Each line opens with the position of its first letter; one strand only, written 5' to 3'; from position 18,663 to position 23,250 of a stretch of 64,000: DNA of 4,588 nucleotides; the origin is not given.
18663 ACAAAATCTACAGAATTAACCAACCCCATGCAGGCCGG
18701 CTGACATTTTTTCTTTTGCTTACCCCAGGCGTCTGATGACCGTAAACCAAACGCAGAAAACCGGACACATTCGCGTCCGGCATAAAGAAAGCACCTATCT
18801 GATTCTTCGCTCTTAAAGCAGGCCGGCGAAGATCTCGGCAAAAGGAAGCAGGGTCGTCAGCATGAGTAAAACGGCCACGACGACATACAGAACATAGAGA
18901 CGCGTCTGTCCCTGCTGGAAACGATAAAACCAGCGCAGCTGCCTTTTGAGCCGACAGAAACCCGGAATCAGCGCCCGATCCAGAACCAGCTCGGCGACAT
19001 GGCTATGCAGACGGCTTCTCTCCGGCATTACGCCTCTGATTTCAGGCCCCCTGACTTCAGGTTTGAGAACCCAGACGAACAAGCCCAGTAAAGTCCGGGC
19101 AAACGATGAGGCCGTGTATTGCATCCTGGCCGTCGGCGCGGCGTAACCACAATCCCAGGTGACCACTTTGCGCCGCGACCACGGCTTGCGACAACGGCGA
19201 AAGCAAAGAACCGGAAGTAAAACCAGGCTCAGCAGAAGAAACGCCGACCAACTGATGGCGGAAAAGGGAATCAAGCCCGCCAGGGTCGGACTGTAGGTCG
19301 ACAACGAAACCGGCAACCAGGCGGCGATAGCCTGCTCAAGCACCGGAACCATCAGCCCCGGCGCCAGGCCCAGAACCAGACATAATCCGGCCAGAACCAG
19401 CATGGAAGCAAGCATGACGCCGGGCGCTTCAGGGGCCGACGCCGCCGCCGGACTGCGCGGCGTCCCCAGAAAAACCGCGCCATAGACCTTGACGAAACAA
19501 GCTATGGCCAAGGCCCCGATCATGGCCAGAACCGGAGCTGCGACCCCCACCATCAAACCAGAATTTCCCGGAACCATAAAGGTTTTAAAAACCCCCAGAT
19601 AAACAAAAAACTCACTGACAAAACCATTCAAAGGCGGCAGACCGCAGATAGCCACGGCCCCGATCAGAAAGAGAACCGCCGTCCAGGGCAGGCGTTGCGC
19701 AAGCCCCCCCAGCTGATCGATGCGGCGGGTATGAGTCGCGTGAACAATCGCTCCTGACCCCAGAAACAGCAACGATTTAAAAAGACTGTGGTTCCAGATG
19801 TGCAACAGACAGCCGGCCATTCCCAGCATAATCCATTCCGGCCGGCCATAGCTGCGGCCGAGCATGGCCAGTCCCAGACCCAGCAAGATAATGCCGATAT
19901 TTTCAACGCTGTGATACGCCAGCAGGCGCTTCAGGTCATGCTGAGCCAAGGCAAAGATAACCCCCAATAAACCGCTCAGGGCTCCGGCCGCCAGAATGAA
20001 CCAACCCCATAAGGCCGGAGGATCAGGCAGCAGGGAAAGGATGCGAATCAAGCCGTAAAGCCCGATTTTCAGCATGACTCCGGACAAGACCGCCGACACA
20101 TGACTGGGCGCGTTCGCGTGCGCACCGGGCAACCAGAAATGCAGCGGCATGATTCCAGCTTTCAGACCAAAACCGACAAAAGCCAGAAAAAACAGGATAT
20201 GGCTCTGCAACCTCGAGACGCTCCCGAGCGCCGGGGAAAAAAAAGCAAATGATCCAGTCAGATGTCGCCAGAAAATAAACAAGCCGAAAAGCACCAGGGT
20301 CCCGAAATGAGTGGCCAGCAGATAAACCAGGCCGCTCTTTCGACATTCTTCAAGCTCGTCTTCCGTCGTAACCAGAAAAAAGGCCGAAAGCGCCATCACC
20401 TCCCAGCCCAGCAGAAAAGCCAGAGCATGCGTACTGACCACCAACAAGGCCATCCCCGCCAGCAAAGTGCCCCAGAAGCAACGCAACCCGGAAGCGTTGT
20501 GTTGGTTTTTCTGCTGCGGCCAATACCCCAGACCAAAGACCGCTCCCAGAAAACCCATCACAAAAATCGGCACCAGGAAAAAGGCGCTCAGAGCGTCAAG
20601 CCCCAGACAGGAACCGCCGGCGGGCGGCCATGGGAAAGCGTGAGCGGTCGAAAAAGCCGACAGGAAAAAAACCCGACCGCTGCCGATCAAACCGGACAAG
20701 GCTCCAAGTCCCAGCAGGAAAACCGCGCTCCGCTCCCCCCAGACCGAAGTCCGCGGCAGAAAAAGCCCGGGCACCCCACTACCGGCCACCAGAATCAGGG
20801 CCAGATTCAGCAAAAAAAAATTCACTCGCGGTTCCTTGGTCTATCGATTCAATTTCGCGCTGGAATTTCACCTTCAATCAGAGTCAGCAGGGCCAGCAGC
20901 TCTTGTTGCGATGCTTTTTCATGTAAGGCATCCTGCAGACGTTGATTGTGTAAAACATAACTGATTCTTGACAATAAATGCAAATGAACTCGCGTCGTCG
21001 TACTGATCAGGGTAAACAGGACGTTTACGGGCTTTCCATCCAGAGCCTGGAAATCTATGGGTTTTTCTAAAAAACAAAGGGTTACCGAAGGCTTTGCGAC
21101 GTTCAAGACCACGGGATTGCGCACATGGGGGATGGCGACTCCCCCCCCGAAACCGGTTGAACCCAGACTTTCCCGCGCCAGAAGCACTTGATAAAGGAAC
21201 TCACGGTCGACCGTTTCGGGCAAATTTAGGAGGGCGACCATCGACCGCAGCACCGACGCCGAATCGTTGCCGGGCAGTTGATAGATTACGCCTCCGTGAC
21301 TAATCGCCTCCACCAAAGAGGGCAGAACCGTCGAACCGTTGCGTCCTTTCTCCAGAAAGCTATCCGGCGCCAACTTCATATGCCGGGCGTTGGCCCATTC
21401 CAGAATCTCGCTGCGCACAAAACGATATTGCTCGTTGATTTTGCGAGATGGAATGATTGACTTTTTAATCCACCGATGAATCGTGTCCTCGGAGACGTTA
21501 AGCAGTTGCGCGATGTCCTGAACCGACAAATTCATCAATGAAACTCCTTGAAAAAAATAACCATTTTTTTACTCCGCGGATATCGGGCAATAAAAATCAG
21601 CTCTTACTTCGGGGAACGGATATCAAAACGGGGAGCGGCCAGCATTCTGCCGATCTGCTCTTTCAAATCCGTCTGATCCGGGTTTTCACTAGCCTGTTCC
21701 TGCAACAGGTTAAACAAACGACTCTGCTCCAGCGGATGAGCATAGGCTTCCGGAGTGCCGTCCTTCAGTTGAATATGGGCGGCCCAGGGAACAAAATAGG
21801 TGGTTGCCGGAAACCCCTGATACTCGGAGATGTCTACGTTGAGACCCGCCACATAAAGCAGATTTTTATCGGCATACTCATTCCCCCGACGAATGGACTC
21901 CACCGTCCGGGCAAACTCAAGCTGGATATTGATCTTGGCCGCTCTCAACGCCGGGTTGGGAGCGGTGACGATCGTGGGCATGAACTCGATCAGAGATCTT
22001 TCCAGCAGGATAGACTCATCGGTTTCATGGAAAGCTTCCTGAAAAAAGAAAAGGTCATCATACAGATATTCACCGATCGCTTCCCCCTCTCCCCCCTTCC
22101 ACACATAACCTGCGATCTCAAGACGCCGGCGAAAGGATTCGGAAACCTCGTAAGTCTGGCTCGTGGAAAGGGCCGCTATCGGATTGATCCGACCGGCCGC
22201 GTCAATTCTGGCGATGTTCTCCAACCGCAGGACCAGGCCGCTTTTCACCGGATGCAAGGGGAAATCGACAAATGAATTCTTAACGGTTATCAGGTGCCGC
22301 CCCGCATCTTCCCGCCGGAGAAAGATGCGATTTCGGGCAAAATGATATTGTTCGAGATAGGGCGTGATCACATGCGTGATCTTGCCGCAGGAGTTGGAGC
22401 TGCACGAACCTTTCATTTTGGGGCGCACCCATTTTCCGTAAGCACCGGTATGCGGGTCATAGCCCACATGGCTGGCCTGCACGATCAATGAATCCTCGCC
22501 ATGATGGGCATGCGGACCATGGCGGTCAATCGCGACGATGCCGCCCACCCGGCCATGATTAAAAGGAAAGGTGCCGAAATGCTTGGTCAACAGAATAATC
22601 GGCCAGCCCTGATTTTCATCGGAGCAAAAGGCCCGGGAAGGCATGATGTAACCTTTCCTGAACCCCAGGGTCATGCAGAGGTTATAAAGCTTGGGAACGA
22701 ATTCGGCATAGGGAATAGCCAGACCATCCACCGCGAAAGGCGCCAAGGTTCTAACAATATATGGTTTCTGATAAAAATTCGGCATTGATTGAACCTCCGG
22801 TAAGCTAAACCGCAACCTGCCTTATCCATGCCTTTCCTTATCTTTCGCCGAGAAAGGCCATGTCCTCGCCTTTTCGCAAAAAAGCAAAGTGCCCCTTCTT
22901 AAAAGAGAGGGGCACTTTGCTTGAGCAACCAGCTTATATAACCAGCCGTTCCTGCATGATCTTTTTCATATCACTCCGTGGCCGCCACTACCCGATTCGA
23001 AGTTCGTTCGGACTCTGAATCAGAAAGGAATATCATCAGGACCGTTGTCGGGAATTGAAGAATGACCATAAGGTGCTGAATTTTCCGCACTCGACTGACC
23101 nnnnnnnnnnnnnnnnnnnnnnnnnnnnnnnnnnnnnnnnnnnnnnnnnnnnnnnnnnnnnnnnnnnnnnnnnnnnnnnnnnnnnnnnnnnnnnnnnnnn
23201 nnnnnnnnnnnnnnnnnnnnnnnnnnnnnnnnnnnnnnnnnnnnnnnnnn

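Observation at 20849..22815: HTH–EIIA(Ntr) fusion regulator and a Cys/His-rich unknown protein directly upstream of the Ehr-like operon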

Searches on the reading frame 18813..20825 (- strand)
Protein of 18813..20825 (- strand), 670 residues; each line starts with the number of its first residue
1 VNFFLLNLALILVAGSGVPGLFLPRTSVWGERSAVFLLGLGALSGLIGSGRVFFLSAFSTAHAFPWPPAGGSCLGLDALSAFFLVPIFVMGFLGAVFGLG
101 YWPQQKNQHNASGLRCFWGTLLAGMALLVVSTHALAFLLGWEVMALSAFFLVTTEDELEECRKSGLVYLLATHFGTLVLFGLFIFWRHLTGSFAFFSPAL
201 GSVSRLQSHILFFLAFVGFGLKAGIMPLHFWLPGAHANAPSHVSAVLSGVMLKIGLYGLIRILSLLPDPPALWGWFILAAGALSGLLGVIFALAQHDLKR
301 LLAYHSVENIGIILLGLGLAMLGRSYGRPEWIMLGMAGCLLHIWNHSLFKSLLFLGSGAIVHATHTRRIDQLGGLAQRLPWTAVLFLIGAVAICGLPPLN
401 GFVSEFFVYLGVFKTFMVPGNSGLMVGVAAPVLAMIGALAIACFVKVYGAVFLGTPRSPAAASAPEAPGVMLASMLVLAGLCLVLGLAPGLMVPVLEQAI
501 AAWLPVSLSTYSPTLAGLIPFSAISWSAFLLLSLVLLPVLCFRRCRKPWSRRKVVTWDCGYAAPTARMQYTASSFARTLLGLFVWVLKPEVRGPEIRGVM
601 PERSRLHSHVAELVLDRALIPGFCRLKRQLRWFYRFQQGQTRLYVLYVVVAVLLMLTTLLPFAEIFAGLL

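Call 4: search_protein_families(library=pfam, proteins=[window:18813-20825:-], max_evalue=0.1)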
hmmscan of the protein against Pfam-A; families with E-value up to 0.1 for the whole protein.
window:18813-20825:- (670 aa): 1 family
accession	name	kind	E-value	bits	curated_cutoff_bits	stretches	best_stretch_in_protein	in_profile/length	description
PF00361.26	Proton_antipo_M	-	1.6e-50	172.4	21.5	1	132-414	2-277/294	NADH:quinone oxidoreductase/Mrp antiporter, TM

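Call 6: search_protein_families(library=ncbifam, proteins=[window:18813-20825:-], max_evalue=0.01)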
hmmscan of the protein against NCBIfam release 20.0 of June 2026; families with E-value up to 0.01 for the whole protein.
window:18813-20825:- (670 aa): 73 families (the best 25 are shown)
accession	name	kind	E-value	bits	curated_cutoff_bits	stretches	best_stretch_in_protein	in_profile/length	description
NF005086.0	PRK06521.1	equivalog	1.5e-172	575.5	667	1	6-658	8-666/669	hydrogenase 4 subunit B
NF006418.0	PRK08667.1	equivalog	3.6e-131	438.8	794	1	5-656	6-637/644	hydrogenase membrane subunit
NF005958.0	PRK08042.1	equivalog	1.2e-84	285.3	727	1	73-588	70-565/608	formate hydrogenlyase subunit 3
NF006240.0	PRK08376.1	subfamily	1.1e-72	245.7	662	1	76-496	88-499/521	putative monovalent cation/H+ antiporter subunit D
NF006419.0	PRK08668.1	equivalog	5.5e-64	217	617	1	76-500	68-478/613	NADH dehydrogenase subunit M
NF009310.0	PRK12668.1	equivalog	4.6e-61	207.3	564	1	75-656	65-581/584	Na(+)/H(+) antiporter subunit D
NF005097.0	PRK06525.1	equivalog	1.3e-59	202.3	430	1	74-484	72-470/480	hydrogenase 4 subunit D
TIGR01972.1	NDH_I_M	subfamily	6.8e-58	196.5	263.8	1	73-502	73-481/486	NADH-quinone oxidoreductase subunit M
NF009288.0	PRK12648.1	equivalog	1.9e-54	185.2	1104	1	62-512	58-495/954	monovalent cation/H+ antiporter subunit A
NF009285.0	PRK12645.1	equivalog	2.4e-53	181.5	1028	1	74-545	74-549/804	Na+/H+ antiporter subunit A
TIGR00940.1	2a6301s01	subfamily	4.1e-53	180.8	920.45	1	74-503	71-504/793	monovalent cation:proton antiporter subunit A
NF009287.0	PRK12647.1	equivalog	4.3e-52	177.7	937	1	75-563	73-542/773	putative monovalent cation/H+ antiporter subunit A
NF005044.0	PRK06458.1-4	equivalog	1.2e-50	172.9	610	1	72-502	68-493/531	hydrogenase 4 subunit F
NF005046.0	PRK06459.1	equivalog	1.6e-50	172.4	460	1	80-656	48-581/587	hydrogenase 4 subunit B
NF009306.0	PRK12663.1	equivalog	1.1e-45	156.4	542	1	66-502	65-480/498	Na+/H+ antiporter subunit D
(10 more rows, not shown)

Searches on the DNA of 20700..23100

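Call 91: search_rna_families(source=window, start=20700, end=23100, threshold=evalue, max_evalue=1)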
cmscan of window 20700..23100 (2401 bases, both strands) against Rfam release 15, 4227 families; matches with E-value up to 1: 2.
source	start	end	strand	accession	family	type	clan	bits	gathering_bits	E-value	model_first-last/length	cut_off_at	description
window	22882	22922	+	RF04197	mir-9457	Gene; miRNA;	-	21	90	0.72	20-50/68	no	mir-9457 microRNA precursor family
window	22882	22922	-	RF04197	mir-9457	Gene; miRNA;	-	20.5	90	0.97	20-50/68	no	mir-9457 microRNA precursor family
